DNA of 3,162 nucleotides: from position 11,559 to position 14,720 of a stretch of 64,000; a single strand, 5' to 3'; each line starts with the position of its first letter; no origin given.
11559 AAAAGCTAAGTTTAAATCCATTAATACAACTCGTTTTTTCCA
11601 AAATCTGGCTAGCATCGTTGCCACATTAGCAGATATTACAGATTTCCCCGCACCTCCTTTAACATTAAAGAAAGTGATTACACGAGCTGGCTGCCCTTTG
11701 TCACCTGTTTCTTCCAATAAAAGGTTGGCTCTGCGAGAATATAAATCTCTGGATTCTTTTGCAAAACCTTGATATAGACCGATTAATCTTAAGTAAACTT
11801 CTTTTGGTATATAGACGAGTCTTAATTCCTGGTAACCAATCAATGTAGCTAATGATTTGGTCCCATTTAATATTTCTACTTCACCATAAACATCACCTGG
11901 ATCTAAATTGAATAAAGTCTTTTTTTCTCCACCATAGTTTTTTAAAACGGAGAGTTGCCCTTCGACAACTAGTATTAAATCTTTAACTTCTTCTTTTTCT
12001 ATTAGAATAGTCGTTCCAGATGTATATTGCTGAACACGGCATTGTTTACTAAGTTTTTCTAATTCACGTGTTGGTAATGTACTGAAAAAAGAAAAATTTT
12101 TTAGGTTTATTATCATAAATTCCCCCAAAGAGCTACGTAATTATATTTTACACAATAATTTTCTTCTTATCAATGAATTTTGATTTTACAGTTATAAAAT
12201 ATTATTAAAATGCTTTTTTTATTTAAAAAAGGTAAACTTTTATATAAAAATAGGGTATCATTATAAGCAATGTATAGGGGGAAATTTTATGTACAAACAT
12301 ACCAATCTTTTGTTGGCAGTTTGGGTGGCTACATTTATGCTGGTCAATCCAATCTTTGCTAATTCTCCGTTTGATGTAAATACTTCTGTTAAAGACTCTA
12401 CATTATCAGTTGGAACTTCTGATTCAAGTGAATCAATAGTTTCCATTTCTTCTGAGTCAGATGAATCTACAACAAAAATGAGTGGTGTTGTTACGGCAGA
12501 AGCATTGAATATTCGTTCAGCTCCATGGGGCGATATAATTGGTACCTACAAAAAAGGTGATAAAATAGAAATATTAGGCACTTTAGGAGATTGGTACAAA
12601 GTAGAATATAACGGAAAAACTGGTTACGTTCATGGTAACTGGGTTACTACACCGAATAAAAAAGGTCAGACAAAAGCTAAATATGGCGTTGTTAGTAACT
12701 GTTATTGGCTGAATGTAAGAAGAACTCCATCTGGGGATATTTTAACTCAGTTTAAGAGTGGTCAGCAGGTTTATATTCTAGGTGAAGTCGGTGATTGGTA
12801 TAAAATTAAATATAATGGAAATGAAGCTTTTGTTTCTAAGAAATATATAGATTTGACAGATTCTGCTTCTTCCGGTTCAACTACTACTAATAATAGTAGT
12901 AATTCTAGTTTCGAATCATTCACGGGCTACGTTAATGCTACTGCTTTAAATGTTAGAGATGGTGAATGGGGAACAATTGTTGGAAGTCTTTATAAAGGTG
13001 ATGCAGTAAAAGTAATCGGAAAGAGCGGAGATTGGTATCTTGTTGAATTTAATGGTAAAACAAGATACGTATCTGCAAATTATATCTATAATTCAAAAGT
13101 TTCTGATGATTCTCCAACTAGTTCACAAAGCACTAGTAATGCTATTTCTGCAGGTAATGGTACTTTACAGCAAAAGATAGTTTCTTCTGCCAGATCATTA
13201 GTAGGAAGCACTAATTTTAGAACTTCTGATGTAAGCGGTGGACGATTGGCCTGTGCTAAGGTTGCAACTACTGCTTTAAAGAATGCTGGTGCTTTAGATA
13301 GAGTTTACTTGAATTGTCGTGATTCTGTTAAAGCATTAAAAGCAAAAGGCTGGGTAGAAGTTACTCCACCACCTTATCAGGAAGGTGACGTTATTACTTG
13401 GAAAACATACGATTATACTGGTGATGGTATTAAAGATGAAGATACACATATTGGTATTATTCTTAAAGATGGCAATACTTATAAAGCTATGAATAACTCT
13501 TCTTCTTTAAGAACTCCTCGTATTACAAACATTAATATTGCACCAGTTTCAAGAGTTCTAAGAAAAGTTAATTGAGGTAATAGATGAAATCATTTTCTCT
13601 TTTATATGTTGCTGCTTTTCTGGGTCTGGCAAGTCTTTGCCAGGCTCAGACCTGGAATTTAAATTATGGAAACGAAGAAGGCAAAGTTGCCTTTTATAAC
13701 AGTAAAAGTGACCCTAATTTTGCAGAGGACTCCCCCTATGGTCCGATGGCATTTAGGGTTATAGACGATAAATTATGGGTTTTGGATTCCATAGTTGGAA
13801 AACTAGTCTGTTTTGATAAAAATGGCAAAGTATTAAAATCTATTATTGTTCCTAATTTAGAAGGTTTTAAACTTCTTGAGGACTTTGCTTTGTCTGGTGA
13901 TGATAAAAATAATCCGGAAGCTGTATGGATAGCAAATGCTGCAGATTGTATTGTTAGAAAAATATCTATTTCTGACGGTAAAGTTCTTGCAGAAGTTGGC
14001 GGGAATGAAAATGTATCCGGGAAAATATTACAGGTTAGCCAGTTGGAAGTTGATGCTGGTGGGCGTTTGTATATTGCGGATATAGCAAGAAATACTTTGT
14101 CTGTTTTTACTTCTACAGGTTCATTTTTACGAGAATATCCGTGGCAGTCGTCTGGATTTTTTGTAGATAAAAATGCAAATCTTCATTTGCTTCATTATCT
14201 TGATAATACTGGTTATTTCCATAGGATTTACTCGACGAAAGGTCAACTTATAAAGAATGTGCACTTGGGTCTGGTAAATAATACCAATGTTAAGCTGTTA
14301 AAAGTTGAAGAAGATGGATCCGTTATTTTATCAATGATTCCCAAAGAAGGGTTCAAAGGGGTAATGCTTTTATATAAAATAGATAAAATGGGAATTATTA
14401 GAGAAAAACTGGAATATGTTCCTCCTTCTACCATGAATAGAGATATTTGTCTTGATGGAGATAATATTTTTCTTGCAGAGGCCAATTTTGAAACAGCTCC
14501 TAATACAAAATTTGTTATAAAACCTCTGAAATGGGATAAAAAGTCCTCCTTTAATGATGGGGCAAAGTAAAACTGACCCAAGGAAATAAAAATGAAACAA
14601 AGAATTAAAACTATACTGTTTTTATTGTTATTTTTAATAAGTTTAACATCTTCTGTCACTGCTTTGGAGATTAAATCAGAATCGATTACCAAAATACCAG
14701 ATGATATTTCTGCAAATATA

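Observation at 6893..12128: Kinase/phosphatase cassette flanked by two TadZ/CpaE-like ATPases carrying FHA and cyclic-nucleotide-binding sensor domains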

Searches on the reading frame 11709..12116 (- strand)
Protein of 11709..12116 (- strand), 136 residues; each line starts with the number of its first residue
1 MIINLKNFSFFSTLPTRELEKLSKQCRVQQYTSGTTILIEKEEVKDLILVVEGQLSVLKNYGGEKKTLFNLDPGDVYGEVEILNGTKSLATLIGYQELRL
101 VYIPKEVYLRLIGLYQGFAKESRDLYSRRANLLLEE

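Call 63: search_solved_structures(query=window:11709-12116:-, max_evalue=0.001, show_alignments=5)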
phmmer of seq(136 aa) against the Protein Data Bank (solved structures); distinct sequences matched with E-value up to 0.001: 55.
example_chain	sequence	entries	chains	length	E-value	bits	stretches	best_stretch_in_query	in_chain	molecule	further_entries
9ya0_MA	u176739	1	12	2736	1.6e-12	50.9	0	6-129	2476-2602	PCR12, TGME49_219070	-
5j3u_A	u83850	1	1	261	3.3e-11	46.6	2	9-100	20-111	Protein Kinase A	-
4din_B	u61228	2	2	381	1.6e-09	41.2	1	23-125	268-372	cAMP-dependent protein kinase type I-beta regulatory subunit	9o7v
5kbf_A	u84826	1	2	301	3.9e-09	39.9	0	21-128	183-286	CAMP-dependent protein kinase regulatory subunit, putative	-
5dyk_A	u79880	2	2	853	9.5e-09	38.7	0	6-112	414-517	CGMP-dependent protein kinase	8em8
2qcs_B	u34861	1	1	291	1.9e-08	37.7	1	24-127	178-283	cAMP-dependent protein kinase type I-alpha regulatory subunit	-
4x6r_B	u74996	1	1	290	2e-08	37.6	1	23-126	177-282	cAMP-dependent protein kinase type I-alpha regulatory subunit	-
1rgs_A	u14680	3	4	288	2.8e-08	37.1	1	23-126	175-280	CAMP DEPENDENT PROTEIN KINASE | cAMP-dependent protein kinase type I-alpha regulatory chain | cAMP-dependent protein kinase type I-alpha regulatory subunit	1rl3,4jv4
1ne4_A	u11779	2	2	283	3.7e-08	36.8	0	24-122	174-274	cAMP-dependent protein kinase type I-alpha regulatory chain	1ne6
9edd_B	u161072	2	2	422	6.3e-08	36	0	24-127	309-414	cAMP-dependent protein kinase type I-alpha regulatory subunit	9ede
6no7_B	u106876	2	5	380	7e-08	35.9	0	24-126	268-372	cAMP-dependent protein kinase type I-alpha regulatory subunit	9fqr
4mx3_A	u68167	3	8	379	7.1e-08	35.9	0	24-126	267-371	cAMP-dependent protein kinase type I-alpha regulatory subunit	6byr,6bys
9edc_B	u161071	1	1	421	9.4e-08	35.5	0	24-126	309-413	cAMP-dependent protein kinase type I-alpha regulatory subunit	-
5jr7_B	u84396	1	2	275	9.9e-08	35.4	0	24-113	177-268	cAMP-dependent protein kinase type I-alpha regulatory subunit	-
7lz4_A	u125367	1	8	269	2.1e-07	34.3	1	25-122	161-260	cAMP-dependent protein kinase type I-alpha regulatory subunit, N-terminally processed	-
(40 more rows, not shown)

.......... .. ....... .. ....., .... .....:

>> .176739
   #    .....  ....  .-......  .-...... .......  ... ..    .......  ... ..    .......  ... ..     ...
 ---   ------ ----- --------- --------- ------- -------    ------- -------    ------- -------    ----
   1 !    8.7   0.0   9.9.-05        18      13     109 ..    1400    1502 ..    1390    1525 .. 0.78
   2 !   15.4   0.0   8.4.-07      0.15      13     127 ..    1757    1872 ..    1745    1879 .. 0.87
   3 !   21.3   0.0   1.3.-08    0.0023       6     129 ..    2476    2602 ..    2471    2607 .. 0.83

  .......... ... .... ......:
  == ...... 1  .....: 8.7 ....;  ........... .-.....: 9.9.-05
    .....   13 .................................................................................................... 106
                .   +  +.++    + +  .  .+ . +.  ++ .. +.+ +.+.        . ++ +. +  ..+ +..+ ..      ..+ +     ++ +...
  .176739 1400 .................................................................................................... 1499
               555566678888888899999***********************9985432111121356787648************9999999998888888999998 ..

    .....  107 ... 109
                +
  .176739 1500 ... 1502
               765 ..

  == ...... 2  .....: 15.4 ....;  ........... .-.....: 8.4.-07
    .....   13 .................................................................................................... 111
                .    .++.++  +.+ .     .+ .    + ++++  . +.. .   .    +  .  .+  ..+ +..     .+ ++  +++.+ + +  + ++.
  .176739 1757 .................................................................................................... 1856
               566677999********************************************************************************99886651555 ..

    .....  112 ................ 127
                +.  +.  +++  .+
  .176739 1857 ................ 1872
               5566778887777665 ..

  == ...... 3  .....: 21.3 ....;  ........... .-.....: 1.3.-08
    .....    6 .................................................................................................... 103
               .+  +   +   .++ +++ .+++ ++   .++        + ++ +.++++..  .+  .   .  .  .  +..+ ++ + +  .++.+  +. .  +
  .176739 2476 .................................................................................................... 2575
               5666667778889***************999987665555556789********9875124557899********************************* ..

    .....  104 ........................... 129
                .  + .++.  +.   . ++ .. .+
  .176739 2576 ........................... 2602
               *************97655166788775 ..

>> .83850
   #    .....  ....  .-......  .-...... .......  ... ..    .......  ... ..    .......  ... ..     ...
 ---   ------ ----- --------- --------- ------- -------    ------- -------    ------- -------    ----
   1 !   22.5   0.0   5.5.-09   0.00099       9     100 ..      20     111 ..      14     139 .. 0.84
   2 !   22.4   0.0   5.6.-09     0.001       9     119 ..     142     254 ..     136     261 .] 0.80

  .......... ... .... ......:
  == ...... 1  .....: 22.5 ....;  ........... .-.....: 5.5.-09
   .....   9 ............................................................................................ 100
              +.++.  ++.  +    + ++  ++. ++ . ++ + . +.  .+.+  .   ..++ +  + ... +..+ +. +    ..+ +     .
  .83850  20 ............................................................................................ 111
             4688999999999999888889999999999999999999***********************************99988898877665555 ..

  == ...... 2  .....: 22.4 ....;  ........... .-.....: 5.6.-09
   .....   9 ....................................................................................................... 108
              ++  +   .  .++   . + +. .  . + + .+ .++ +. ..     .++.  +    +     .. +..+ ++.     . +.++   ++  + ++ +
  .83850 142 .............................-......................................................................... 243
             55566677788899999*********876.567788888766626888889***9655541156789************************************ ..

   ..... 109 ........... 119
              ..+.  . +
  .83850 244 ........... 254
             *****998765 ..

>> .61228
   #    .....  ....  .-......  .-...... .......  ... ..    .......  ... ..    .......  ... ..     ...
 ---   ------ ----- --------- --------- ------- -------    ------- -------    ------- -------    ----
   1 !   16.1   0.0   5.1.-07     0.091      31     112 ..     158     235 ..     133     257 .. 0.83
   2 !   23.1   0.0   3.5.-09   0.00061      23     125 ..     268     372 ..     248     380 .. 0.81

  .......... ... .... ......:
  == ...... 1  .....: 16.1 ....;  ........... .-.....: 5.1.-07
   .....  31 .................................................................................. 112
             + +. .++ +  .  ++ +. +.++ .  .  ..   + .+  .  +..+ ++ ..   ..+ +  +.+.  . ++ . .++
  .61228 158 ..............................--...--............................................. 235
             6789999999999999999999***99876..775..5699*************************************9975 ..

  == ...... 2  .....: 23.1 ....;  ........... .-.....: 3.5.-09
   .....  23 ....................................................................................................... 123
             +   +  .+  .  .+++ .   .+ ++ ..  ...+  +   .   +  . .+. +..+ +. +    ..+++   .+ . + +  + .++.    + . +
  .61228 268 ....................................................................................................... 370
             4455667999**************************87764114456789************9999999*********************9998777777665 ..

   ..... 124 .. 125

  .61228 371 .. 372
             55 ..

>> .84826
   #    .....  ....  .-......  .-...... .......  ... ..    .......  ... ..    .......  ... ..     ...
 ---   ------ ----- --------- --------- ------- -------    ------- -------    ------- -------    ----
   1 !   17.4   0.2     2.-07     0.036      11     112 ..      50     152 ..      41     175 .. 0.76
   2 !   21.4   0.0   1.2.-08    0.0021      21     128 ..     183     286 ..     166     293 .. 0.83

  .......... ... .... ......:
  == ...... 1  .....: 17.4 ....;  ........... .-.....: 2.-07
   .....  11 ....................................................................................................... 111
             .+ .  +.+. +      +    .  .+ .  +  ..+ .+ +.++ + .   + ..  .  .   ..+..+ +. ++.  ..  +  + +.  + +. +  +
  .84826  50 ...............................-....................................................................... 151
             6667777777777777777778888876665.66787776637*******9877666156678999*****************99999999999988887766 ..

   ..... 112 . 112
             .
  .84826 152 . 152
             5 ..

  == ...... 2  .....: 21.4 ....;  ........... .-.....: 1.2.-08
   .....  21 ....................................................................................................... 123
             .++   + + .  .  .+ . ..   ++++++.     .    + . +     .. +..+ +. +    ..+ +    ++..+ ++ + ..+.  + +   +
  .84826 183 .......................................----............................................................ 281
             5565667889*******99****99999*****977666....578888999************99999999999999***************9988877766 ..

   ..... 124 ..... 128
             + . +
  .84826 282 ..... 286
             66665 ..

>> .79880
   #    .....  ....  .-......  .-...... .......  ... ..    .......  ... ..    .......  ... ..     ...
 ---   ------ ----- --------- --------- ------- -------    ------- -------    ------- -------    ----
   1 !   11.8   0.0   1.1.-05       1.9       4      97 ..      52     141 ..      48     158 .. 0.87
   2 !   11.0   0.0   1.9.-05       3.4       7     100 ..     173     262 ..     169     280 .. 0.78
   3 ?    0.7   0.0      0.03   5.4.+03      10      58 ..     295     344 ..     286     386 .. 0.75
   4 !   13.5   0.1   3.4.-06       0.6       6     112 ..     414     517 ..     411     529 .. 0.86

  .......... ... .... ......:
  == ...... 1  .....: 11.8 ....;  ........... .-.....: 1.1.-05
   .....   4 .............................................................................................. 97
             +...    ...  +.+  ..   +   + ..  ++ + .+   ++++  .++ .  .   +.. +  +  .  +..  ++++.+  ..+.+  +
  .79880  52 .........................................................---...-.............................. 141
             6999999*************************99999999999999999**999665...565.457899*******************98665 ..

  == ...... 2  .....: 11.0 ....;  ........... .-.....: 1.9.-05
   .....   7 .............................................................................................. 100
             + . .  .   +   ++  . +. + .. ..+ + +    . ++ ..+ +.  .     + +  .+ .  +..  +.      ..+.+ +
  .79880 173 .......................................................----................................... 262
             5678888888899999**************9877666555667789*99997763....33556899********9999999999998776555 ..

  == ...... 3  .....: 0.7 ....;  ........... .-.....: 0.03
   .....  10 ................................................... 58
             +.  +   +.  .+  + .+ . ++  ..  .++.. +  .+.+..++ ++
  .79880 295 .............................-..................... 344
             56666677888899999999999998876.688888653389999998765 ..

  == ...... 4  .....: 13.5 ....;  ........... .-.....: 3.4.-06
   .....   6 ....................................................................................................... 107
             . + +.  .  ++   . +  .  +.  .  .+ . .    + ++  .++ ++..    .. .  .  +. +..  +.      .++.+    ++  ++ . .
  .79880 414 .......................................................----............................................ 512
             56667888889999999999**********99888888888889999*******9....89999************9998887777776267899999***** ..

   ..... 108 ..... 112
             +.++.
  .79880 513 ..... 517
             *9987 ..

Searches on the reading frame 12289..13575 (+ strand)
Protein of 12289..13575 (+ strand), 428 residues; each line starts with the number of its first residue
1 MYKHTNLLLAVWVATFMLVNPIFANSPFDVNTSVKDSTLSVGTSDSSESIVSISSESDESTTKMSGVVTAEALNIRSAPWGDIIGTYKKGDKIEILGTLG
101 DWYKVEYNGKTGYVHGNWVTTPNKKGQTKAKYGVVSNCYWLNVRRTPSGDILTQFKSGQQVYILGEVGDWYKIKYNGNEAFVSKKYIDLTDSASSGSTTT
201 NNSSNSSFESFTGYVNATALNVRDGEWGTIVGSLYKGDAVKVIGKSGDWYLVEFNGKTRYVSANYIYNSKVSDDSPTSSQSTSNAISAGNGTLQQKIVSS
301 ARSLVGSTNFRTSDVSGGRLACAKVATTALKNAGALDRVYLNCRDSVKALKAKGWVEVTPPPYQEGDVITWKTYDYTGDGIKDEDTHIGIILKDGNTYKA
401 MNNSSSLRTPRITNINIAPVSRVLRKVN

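Call 7: search_protein_families(library=pfam, proteins=[window:12289-13575:+], max_evalue=0.001)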
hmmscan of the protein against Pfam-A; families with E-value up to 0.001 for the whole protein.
window:12289-13575:+ (428 aa): 3 families
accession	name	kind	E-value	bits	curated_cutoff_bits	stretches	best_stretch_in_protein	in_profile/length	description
PF08239.17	SH3_3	-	2.1e-36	124.3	27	3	72-119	2-53/54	Bacterial SH3 domain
PF07653.23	SH3_2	-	4.1e-12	46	21.8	1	86-119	17-52/55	Variant SH3 domain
PF00018.34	SH3_1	-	1.1e-11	44.6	22.9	0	88-114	17-46/48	SH3 domain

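Call 103: search_protein_families(library=ncbifam, proteins=[window:12289-13575:+], max_evalue=0.001)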
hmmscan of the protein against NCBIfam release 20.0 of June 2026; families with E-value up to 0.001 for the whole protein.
window:12289-13575:+ (428 aa): 8 families
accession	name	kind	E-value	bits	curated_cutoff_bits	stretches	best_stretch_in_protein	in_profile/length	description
NF040678.1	EntFM_CwpFM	equivalog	7.6e-37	127.3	720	1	53-414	49-417/430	enterotoxin EntFM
NF040670.1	wall_bind_EntA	exception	4.8e-19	68.9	560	2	61-121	80-143/291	cell wall-binding protein EntA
NF040675.1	wall_bind_EntD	exception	4.9e-17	62.1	590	1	61-120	80-142/310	cell wall-binding protein EntD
NF040677.1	wall_bind_EntC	exception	4.4e-15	55.4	770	2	61-121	81-144/422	cell wall-binding protein EntC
NF040676.1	wall_bind_EntB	exception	2.3e-13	49.5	780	1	62-120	81-142/490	cell wall-binding protein EntB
TIGR04211.1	SH3_and_anchor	equivalog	4.8e-11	42.6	65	0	150-196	19-67/198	TIGR04211 family SH3 domain-containing protein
TIGR03900.1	prc_long_Delta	hypoth_equivalog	5.9e-07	27.8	660.95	0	19-125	747-855/973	MXAN_5808 family serine peptidase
NF000798.0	PRK00054.1-3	equivalog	0.00058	19.6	219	0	83-122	75-115/244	dihydroorotate dehydrogenase electron transfer subunit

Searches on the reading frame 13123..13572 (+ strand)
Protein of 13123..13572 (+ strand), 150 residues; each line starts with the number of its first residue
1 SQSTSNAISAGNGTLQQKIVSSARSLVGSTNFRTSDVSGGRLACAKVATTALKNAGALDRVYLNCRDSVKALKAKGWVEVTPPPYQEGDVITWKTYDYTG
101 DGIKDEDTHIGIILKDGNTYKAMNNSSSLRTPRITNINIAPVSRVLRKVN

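Call 102: search_solved_structures(query=window:13123-13572:+, max_evalue=1)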
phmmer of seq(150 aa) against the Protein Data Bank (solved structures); distinct sequences matched with E-value up to 1: 8.
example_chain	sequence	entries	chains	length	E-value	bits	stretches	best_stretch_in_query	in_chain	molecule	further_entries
6cvj_D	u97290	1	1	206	0.079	16.1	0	21-57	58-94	Microtubule-associated protein tau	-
1obx_A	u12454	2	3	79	0.74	12.9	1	104-143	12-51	SYNTENIN 1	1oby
1nte_A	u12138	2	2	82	0.8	12.8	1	104-143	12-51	Syntenin 1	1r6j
9jzr_O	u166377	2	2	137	0.84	12.7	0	18-92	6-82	PsaO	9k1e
9v90_A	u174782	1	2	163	0.86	12.7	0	97-142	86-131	Syntenin-1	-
1n99_A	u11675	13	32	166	0.89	12.6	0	97-142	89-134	Syntenin 1 | Syntenin-1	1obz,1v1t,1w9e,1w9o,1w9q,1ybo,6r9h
4z33_A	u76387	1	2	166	0.9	12.6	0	97-142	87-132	Syntenin-1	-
9va6_A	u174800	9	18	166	0.9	12.6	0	97-142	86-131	Syntenin-1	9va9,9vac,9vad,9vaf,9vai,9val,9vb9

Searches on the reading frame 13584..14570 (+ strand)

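Call 7: search_protein_families(library=pfam, proteins=[window:13584-14570:+], max_evalue=0.001)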
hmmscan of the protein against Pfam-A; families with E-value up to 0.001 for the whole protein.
window:13584-14570:+ (328 aa): 1 family
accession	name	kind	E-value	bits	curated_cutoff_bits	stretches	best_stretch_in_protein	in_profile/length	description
PF17170.10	DUF5128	-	0.00085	19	22.9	0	149-183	44-77/321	6-bladed beta-propeller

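Call 103: search_protein_families(library=ncbifam, proteins=[window:13584-14570:+], max_evalue=0.001)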
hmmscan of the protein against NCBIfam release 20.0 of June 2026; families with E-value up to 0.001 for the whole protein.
window:13584-14570:+ (328 aa): 1 family
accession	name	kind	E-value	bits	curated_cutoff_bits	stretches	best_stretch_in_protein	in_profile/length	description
NF035926.1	scyF_NHL_VPEP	equivalog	1.9e-06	27.3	350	1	130-185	228-283/376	scytonemin biosynthesis PEP-CTERM protein ScyF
